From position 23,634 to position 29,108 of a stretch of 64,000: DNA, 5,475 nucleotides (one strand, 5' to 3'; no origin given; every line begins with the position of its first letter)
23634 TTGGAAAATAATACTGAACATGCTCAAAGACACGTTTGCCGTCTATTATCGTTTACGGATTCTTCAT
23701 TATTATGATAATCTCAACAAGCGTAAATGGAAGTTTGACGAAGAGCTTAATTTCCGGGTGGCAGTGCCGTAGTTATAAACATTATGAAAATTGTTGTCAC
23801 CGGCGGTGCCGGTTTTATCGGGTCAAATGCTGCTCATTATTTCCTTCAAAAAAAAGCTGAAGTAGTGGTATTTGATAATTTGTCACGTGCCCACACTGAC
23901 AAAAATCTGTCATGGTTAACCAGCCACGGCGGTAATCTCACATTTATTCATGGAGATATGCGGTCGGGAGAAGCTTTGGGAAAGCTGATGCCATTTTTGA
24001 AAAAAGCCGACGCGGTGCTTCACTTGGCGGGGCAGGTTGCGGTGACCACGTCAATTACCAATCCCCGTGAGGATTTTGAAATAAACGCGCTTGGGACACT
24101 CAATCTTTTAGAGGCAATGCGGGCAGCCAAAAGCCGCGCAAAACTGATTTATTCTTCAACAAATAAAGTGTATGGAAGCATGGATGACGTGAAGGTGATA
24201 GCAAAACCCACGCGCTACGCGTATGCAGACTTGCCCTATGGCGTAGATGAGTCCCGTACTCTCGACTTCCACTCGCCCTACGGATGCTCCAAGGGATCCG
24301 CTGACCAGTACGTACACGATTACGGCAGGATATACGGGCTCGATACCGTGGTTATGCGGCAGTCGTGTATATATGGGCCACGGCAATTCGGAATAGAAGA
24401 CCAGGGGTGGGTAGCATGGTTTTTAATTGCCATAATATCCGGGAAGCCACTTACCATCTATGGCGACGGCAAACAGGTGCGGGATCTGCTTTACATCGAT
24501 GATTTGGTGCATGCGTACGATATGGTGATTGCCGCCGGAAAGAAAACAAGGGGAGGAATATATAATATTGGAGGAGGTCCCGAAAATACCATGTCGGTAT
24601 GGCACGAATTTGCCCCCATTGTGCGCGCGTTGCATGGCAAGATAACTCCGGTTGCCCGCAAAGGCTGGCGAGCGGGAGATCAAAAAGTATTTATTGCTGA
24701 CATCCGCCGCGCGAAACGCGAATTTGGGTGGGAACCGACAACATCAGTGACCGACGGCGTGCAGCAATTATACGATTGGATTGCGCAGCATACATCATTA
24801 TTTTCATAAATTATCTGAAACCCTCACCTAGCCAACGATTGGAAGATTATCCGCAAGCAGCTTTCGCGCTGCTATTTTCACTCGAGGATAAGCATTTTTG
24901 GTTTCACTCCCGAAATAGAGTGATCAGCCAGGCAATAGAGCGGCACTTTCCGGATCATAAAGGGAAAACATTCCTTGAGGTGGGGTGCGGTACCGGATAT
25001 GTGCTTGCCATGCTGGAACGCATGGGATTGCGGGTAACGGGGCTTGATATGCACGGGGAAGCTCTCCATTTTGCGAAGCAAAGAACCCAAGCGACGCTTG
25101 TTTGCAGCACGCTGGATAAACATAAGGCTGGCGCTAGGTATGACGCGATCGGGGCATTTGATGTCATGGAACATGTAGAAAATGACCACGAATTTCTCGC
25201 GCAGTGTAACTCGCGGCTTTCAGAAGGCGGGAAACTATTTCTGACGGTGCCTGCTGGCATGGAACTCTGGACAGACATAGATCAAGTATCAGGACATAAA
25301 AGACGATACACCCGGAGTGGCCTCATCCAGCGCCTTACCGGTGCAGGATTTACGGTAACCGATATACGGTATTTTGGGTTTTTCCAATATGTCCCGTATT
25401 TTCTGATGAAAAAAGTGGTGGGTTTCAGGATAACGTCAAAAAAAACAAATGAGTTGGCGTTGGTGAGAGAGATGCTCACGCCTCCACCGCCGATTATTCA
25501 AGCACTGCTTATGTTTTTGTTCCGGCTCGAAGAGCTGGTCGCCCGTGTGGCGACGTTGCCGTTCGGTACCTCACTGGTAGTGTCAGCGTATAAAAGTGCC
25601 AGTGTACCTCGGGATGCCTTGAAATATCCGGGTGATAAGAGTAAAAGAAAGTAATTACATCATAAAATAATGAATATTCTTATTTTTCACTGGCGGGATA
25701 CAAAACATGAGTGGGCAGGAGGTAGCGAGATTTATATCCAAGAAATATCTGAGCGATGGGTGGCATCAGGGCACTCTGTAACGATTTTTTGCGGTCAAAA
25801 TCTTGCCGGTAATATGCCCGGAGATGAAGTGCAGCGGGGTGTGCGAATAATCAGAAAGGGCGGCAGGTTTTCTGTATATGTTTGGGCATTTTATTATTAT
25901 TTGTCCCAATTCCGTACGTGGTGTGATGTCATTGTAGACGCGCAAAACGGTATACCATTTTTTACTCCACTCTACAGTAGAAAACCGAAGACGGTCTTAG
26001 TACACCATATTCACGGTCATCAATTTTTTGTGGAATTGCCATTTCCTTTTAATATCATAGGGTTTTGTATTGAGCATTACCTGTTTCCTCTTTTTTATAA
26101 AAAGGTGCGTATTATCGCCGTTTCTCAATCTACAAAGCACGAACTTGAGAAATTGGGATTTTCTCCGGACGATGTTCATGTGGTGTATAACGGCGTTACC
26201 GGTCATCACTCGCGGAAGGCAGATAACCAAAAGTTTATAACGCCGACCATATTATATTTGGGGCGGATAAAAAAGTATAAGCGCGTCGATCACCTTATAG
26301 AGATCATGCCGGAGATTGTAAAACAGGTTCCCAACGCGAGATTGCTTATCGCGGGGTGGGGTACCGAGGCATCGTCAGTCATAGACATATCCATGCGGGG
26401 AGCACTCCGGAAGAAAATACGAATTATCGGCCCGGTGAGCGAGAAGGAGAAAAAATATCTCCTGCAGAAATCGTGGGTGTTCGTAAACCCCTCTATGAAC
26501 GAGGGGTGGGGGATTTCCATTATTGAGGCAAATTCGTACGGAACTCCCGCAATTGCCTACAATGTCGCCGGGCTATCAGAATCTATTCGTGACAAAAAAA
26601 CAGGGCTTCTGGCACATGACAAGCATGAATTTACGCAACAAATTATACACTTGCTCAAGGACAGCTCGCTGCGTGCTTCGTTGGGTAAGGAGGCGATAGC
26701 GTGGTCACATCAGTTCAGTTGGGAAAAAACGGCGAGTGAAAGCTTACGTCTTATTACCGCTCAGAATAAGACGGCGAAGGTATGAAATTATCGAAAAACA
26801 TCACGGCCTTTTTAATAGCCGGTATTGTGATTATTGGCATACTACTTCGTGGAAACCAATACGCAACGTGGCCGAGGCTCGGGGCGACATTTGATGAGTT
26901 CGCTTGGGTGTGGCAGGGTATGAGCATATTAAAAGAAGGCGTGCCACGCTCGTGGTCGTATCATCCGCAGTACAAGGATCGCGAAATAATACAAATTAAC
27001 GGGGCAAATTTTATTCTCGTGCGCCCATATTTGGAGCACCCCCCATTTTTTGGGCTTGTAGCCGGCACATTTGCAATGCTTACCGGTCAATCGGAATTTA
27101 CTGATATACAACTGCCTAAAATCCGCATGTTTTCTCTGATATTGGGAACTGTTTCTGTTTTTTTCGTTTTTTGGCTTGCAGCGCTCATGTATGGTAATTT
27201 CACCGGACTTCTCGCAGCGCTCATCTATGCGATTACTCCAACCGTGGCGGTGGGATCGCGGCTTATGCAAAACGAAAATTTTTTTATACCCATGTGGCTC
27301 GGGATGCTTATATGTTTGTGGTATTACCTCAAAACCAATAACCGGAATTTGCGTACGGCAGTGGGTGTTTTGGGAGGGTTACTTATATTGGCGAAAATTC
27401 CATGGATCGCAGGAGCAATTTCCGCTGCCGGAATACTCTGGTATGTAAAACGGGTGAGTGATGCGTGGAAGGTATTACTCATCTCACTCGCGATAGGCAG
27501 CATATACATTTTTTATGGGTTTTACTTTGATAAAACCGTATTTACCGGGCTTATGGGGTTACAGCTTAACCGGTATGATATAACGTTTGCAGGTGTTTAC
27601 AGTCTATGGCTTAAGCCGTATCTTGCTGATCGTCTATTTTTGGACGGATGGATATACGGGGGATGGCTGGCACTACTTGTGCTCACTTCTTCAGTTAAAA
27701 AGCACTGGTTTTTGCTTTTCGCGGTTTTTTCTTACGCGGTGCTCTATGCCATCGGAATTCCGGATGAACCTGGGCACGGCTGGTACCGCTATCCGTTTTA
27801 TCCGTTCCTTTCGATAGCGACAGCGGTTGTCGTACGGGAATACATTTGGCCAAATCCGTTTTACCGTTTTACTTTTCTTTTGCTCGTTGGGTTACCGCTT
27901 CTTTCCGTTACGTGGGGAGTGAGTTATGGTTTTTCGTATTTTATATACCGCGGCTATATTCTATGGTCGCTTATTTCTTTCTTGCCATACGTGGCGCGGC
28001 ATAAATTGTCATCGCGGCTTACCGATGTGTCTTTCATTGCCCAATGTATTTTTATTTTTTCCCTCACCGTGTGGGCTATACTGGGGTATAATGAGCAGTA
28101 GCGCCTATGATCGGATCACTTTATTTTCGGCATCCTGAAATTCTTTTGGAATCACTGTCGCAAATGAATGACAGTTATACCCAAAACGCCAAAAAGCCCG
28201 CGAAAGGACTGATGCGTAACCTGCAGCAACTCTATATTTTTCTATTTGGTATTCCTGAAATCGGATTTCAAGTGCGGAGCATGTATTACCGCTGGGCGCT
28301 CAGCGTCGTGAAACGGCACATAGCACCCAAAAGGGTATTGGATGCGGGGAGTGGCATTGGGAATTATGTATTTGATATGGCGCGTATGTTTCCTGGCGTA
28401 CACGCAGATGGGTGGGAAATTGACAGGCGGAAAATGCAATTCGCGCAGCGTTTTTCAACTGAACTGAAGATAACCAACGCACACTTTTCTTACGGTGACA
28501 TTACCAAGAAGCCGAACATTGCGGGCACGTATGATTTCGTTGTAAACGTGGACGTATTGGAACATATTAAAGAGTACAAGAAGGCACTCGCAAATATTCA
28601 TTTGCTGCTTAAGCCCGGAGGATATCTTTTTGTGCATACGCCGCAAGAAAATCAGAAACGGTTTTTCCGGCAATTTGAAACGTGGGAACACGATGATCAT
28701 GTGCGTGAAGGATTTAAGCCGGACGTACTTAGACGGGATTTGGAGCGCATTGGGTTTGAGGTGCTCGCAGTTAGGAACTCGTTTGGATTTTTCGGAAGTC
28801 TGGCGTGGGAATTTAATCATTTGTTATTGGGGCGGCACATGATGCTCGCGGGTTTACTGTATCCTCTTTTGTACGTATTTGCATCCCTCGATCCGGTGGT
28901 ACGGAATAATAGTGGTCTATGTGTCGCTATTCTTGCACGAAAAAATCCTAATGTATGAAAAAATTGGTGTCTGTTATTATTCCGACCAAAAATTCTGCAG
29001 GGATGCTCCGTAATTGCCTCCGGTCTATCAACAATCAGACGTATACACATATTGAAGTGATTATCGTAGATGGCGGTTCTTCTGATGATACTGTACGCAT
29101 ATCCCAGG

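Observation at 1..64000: Supercluster of stacked three-component (GT2 synthase + flippase + GT-C transferase) extracytoplasmic glycosylation modules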

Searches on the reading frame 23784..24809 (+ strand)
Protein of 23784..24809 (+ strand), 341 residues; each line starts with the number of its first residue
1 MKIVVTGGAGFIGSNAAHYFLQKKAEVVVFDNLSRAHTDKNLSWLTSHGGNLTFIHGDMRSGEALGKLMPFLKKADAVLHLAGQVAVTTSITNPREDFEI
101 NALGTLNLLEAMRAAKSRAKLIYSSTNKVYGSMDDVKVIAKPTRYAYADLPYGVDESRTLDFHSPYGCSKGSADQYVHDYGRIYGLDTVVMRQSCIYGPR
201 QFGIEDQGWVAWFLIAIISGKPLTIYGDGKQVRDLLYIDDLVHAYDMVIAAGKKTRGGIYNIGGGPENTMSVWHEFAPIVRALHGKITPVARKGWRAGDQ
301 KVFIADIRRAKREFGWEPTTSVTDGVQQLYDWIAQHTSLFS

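Call 5: search_protein_families(library=pfam, proteins=[window:23784-24809:+], max_evalue=0.01)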
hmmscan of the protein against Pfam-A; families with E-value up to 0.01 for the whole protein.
window:23784-24809:+ (341 aa): 9 families
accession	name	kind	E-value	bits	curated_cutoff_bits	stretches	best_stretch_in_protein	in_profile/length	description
PF01370.27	Epimerase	-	8.2e-55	186.3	20.9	1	3-263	1-240/240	NAD dependent epimerase/dehydratase family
PF16363.11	GDP_Man_Dehyd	-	2.7e-54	185.3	27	1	5-328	2-331/332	GDP-mannose 4,6 dehydratase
PF01073.25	3Beta_HSD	-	2e-16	60.3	22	1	4-245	1-225/280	3-beta hydroxysteroid dehydrogenase/isomerase family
PF07993.18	NAD_binding_4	-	4.7e-12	46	20.1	1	48-242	59-255/258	Male sterility protein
PF04321.23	RmlD_sub_bind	-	5.9e-11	42.4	27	1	1-283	1-230/287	RmlD substrate binding domain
PF02719.21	Polysacc_synt_2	-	3.8e-08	33.3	20.2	1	3-129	1-131/293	Polysaccharide biosynthesis protein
PF08659.16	KR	-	1.3e-05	25.6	22.6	1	4-134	4-145/180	KR domain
PF00106.31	adh_short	-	3e-05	24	26.6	1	3-110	3-117/195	short chain dehydrogenase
PF03435.24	Sacchrp_dh_NADP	-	0.0064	17.3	25.1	0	8-89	5-83/129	Saccharopine dehydrogenase NADP binding domain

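Call 96: search_protein_families(library=ncbifam, proteins=[window:23784-24809:+], max_evalue=1e-10)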
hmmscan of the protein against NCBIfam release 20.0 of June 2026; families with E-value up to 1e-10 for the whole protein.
window:23784-24809:+ (341 aa): 17 families
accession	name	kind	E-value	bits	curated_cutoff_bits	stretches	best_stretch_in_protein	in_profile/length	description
TIGR01181.1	dTDP_gluc_dehyt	equivalog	4.5e-56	190.3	365.1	1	2-338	1-316/321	dTDP-glucose 4,6-dehydratase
TIGR01179.1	galE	equivalog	1.3e-45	155.7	262.3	1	2-337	1-329/332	UDP-glucose 4-epimerase GalE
NF007490.0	PRK10084.1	subfamily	1.1e-43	149.6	649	1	1-335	1-336/361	dTDP-glucose 4,6-dehydratase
NF007582.0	PRK10217.1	equivalog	1.8e-36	125.9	698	1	2-334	3-332/355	dTDP-glucose 4,6-dehydratase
NF007956.0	PRK10675.1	subfamily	1.1e-31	110.3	394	1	1-338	1-334/338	UDP-glucose 4-epimerase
TIGR04180.1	EDH_00030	hypoth_equivalog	2.4e-29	102.4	475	1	3-319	1-295/297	NAD-dependent 4,6-dehydratase LegB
TIGR02197.1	heptose_epim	equivalog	3e-23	82.5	274.6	1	3-335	1-315/316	ADP-glyceromanno-heptose 6-epimerase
NF011728.1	PRK15181.1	equivalog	1.2e-22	80.4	760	1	3-341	18-346/348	Vi polysaccharide biosynthesis UDP-N-acetylglucosaminuronic acid C-4 epimerase TviC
NF008872.0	PRK11908.1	equivalog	2.1e-22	79.6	294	1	1-334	2-336/349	bifunctional UDP-4-keto-pentose/UDP-xylose synthase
TIGR02622.1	CDP_4_6_dhtase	equivalog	6e-22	78.2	278.45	1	2-180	6-168/352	CDP-glucose 4,6-dehydratase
NF042422.1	oxyalk_red_OleD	equivalog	6.6e-18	65.2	580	1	1-264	1-233/329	2-alkyl-3-oxoalkanoate reductase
NF043036.1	ErythonDh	equivalog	5.5e-17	61.9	325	1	1-194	1-177/321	D-erythronate dehydrogenase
NF041015.1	UDPsulfquin_syn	equivalog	4.3e-13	49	575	0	1-251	1-280/384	UDP-sulfoquinovose synthase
NF005998.1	PRK08125.1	equivalog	5e-13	48.3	777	1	2-280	317-582/649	bifunctional UDP-4-amino-4-deoxy-L-arabinose formyltransferase/UDP-glucuronic acid oxidase ArnA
NF042423.1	oxyalk_red_Shew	equivalog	8.1e-13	48.1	580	1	2-251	10-221/331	2-alkyl-3-oxoalkanoate reductase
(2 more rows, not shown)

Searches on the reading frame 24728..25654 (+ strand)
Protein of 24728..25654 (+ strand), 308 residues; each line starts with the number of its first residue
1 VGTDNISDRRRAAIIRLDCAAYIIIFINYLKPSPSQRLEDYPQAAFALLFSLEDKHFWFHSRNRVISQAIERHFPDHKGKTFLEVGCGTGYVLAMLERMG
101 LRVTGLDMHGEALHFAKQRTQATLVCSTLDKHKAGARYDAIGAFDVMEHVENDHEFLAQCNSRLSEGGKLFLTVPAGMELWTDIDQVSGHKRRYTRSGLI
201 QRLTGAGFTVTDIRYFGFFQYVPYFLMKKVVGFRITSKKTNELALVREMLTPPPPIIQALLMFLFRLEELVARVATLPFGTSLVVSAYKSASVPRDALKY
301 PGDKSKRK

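Call 5: search_protein_families(library=pfam, proteins=[window:24728-25654:+], max_evalue=0.01)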
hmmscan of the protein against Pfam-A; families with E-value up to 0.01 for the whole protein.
window:24728-25654:+ (308 aa): 11 families
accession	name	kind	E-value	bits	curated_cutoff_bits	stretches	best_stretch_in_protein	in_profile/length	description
PF13489.12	Methyltransf_23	-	2e-20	73.6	27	1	60-211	3-162/164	Methyltransferase domain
PF08241.18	Methyltransf_11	-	4e-14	53.4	21.2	1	83-172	1-95/95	Methyltransferase domain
PF08242.18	Methyltransf_12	-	1.3e-13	51.9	30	1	83-170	1-98/98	Methyltransferase domain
PF13649.12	Methyltransf_25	-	6.4e-12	46.4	27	1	83-168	2-97/97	Methyltransferase domain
PF13847.12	Methyltransf_31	-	1.9e-08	34.5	27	1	77-176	2-113/145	Methyltransferase domain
PF02353.26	CMAS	-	6.8e-06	26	27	1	78-172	62-164/273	Mycolic acid cyclopropane synthetase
PF05175.20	MTS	-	2.3e-05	24.5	23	1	68-175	21-141/170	Methyltransferase small domain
PF08003.17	Methyltransf_9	-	2.3e-05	23.9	23.8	1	68-173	105-218/315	Protein of unknown function (DUF1698)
PF02086.21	MethyltransfD12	-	0.0012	19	22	1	67-160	9-106/253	D12 class N6 adenine-specific DNA methyltransferase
PF05401.17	NodS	-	0.0046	17.2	24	1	76-156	41-125/201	Nodulation protein S (NodS)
PF13679.12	Methyltransf_32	-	0.0057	17.1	27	1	65-125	12-78/143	Methyltransferase domain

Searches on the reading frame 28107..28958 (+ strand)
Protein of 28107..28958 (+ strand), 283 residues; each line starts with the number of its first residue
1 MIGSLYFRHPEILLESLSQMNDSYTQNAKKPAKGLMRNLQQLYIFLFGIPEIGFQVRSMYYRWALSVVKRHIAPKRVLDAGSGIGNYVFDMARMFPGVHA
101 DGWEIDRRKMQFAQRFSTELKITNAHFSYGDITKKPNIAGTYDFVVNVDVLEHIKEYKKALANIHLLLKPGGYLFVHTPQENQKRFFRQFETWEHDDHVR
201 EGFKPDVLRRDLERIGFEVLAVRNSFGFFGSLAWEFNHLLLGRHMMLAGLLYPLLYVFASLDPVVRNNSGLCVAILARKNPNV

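Call 7: search_protein_families(library=pfam, proteins=[window:28107-28958:+], max_evalue=0.01)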
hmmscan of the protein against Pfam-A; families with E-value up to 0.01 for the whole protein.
window:28107-28958:+ (283 aa): 11 families
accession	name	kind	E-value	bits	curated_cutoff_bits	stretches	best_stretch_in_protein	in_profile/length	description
PF13489.12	Methyltransf_23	-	1.7e-19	70.6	27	1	69-221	18-163/164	Methyltransferase domain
PF13847.12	Methyltransf_31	-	1.8e-17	63.8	27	1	75-190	5-122/145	Methyltransferase domain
PF13649.12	Methyltransf_25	-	6.4e-13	49.6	27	1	77-172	1-97/97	Methyltransferase domain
PF08242.18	Methyltransf_12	-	8.5e-13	49.3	30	1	78-174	1-98/98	Methyltransferase domain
PF08241.18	Methyltransf_11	-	5e-12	46.7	21.2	1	78-176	1-95/95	Methyltransferase domain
PF02353.26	CMAS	-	4.7e-05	23.3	27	1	75-186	64-174/273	Mycolic acid cyclopropane synthetase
PF01209.24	Ubie_methyltran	-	0.00035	20.5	20.1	1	68-193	42-169/233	ubiE/COQ5 methyltransferase family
PF08123.19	DOT1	-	0.00047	20.2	23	1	77-158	46-124/205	Histone methylation protein DOT1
PF05175.20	MTS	-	0.0008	19.5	23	1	73-147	31-104/170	Methyltransferase small domain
PF02390.23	Methyltransf_4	-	0.0049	16.8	24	0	77-133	5-61/173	Putative methyltransferase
PF02527.21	GidB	-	0.005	16.6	27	1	72-177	45-147/184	rRNA small subunit methyltransferase G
